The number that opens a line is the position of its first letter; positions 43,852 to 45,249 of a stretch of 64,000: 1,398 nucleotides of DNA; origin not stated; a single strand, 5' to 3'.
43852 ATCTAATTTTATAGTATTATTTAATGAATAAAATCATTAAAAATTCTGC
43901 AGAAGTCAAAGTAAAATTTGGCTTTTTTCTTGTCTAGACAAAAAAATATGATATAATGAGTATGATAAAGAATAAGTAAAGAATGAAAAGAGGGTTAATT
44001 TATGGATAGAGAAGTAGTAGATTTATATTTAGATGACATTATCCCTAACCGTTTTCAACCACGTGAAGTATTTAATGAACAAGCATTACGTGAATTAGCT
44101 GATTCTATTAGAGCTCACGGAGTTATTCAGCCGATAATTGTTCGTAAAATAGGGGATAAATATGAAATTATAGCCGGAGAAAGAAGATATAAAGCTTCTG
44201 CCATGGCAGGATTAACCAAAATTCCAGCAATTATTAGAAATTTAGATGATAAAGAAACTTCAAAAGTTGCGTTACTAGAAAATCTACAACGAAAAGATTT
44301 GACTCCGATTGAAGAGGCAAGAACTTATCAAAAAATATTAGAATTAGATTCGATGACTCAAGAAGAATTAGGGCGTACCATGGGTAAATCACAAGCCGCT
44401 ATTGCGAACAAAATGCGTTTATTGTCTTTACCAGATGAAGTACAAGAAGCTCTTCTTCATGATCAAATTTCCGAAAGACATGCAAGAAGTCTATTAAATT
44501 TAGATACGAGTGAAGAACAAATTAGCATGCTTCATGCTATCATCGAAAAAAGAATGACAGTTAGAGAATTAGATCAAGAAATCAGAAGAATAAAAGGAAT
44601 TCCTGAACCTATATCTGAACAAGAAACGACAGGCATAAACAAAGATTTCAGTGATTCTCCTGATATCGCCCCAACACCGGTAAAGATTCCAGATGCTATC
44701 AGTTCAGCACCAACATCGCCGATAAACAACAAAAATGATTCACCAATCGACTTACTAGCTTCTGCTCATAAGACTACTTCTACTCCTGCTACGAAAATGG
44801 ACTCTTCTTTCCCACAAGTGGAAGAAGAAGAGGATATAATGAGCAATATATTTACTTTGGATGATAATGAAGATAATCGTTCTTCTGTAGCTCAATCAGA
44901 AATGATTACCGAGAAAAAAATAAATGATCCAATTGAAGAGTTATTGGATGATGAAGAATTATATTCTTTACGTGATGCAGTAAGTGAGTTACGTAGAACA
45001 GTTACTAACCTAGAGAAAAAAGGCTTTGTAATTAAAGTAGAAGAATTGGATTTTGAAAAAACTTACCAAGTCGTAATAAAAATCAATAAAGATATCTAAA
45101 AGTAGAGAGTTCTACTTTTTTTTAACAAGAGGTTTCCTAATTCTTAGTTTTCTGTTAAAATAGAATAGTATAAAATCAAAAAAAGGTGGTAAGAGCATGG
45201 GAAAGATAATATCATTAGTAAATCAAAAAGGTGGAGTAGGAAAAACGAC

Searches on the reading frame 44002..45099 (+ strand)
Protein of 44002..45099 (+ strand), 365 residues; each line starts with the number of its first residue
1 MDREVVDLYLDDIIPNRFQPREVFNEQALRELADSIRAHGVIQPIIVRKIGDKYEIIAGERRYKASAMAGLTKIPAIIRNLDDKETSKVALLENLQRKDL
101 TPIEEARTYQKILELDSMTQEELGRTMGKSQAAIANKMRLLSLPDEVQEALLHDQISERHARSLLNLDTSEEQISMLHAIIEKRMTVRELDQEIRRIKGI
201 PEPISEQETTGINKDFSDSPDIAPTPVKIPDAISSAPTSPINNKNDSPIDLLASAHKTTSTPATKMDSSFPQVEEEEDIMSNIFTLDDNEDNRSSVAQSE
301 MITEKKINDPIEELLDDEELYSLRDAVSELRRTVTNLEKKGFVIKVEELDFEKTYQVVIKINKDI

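Call 7: search_protein_families(library=ncbifam, proteins=[window:44002-45099:+])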
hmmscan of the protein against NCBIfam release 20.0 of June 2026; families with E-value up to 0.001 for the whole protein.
window:44002-45099:+ (365 aa): 8 families
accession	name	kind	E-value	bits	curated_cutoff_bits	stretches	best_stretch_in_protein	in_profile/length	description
TIGR04285.1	nucleoid_noc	exception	7.6e-86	287.6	315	1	4-203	1-198/255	nucleoid occlusion protein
TIGR00180.1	parB_part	domain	4.2e-56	189.6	58.45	1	3-180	3-185/186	ParB/RepB/Spo0J family partition protein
TIGR03734.1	PRTRC_parB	hypoth_equivalog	3.5e-40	138.1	278.6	1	19-197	7-189/555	PRTRC system ParB family protein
TIGR03454.1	partition_RepB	equivalog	4.6e-17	62.4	201.5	1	4-147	63-208/325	plasmid partitioning protein RepB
NF010406.0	PRK13832.1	subfamily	2.5e-14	52.8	640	1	25-173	25-175/578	plasmid partitioning protein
NF010440.0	PRK13866.1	equivalog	6.1e-09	35.5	522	1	28-114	89-176/336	plasmid partitioning protein RepB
NF053625.1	SerKinSerKArch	equivalog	4.3e-07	29.3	380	1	17-85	23-94/244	ADP-dependent L-serine kinase SerK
NF010252.0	PRK13698.1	equivalog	0.00081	18.4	274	0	21-96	81-155/323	ParB/RepB/Spo0J family plasmid partition protein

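Call 8: search_protein_families(library=pfam, proteins=[window:44002-45099:+])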
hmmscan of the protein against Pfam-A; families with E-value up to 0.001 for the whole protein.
window:44002-45099:+ (365 aa): 2 families
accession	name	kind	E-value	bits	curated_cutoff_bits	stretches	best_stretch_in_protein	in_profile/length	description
PF02195.25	ParB_N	-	8.7e-35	119.1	26.3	1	5-96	3-95/95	ParB N-terminal domain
PF17762.8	HTH_ParB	-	4.6e-33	113.9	22.6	1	98-198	1-101/102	ParB HTH domain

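Call 19: search_solved_structures(query=window:44002-45099:+, show_alignments=3)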
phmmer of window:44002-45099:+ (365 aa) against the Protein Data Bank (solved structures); distinct sequences matched with E-value up to 0.001: 14.
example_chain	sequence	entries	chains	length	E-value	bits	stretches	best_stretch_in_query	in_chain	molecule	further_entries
7ng0_A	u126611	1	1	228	9.9e-63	215.8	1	5-197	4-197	Nucleoid occlusion protein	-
7nfu_A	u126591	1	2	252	1.5e-62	215.2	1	4-197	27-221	Nucleoid occlusion protein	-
7ol9_A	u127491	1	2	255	6.7e-55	190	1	3-195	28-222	Nucleoid occlusion protein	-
1vz0_A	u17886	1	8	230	3.1e-53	184.6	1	5-202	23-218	Chromosome-partitioning protein Spo0J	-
4umk_A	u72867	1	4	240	2.7e-48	168.3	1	4-195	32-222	PROBABLE CHROMOSOME-PARTITIONING PROTEIN PARB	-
6sdk_A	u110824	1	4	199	9.1e-48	166.6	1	5-197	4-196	Stage 0 sporulation protein J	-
7bnk_A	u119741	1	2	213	2.9e-45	158.4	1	5-196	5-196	ParB family protein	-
7o0n_A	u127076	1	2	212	1.6e-44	155.9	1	6-196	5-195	ParB family protein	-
7bnr_A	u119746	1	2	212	1.7e-44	155.9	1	6-196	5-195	ParB family protein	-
6t1f_A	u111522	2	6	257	1.3e-39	139.8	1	15-197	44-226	Chromosome-partitioning protein ParB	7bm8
6y93_A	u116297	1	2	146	4.4e-28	101.9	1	85-196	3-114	Nucleoid occlusion protein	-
6s6h_A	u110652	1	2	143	2.3e-18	70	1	88-197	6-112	Chromosome-partitioning protein ParB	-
8qa8_A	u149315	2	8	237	2.6e-13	53.4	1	8-152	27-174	Transcriptional repressor protein KorB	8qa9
1r71_A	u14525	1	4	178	1.9e-06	30.9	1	62-151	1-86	Transcriptional repressor protein korB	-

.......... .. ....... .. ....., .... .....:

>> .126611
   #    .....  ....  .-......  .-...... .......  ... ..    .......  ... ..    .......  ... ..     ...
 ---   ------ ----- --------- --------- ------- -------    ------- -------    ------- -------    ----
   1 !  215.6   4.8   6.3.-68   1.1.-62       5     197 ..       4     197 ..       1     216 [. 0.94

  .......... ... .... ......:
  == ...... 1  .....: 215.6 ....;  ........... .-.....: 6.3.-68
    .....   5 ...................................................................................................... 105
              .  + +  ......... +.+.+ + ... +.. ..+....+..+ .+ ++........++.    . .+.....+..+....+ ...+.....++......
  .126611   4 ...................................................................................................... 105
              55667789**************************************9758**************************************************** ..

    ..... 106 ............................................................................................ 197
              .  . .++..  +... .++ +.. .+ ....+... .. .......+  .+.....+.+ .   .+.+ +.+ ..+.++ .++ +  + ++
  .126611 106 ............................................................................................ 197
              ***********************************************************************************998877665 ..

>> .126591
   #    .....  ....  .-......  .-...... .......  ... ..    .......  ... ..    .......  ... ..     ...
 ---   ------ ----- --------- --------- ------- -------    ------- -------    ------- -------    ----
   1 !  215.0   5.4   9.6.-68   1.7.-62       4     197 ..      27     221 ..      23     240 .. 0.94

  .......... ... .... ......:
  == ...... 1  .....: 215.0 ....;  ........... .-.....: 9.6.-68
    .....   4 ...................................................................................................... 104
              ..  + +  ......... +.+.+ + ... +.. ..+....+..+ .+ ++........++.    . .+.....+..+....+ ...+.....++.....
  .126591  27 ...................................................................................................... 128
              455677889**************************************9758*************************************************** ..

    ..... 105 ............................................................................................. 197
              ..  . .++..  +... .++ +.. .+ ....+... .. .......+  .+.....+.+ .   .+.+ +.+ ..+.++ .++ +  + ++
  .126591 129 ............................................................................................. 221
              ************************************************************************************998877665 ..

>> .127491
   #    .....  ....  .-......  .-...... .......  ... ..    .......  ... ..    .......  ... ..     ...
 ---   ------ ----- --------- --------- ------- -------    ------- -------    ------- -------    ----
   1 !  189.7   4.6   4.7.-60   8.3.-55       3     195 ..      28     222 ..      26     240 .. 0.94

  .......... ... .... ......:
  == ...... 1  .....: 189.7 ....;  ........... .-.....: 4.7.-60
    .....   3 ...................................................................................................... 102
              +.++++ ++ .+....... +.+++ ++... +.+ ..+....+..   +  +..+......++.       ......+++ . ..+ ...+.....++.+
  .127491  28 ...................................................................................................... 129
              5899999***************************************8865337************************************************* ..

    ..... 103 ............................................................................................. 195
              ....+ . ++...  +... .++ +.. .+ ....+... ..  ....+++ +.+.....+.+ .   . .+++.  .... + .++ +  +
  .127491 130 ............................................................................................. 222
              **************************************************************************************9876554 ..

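Call 20: find_homologous_proteins(query=window:44002-45099:+, max_evalue=1e-20)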
Query window:44002-45099:+ (365 aa): 8000 proteins with E <= 1e-20 among 8000 candidates; the best 120 are listed.
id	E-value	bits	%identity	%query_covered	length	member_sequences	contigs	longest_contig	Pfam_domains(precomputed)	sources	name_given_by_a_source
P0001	1.1e-224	763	100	100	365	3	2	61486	PF17762.9,PF02195.27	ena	-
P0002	5.4e-157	540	74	100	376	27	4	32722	PF17762.9,PF02195.27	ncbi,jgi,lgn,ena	-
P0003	8.9e-157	540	74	100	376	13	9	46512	PF17762.9,PF02195.27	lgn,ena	-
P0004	1.0e-155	536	74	100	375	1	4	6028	PF17762.9,PF02195.27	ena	-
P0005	1.8e-155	535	72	100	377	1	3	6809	PF17762.9,PF02195.27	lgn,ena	-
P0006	2.5e-155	535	72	100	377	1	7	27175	PF17762.9,PF02195.27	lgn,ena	-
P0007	3.0e-155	535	73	100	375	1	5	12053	PF17762.9,PF02195.27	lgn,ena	-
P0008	3.1e-155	535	73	100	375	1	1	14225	PF17762.9,PF02195.27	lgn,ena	-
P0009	4.2e-155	534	73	100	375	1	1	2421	PF17762.9,PF02195.27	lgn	-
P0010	4.3e-155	534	73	100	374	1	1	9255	PF17762.9,PF02195.27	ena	-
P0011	4.5e-155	534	74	100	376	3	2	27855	PF17762.9,PF02195.27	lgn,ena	-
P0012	4.5e-155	534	72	100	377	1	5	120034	PF17762.9,PF02195.27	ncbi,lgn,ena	-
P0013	4.8e-155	534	73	100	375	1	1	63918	PF17762.9,PF02195.27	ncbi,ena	-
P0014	5.0e-155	534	72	100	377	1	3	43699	PF17762.9,PF02195.27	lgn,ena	-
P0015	5.3e-155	534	72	100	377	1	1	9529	PF17762.9,PF02195.27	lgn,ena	-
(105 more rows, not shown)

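Call 57: search_protein_representatives(protein=window:44002-45099:+)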
Query: 365 residues. Proteins with E-value up to 0.001 (for the whole library): 87006; up to 1e-10: 49155; up to 1e-30: 8923. The best 150 are listed.
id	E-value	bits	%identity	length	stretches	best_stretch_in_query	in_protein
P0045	8.3e-127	439.5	66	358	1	1-364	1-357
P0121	6.7e-105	367.5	65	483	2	1-246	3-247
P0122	7.7e-101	354.2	62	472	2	2-265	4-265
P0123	1.6e-99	349.9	55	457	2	3-227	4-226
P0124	2.3e-98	346.1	55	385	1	2-364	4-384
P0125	1.7e-97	343.2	71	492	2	1-205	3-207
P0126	4.0e-97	342.0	54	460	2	3-349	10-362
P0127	3.5e-96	338.9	56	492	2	2-206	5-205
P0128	2.0e-95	336.4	49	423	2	1-308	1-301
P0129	3.9e-95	335.5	49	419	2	4-292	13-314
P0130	1.2e-94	333.8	58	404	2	3-223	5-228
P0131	1.4e-94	333.6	70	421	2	2-197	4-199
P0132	1.7e-94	333.3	69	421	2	1-204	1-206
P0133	3.0e-94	332.5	66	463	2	2-231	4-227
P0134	2.5e-93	329.5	58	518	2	3-272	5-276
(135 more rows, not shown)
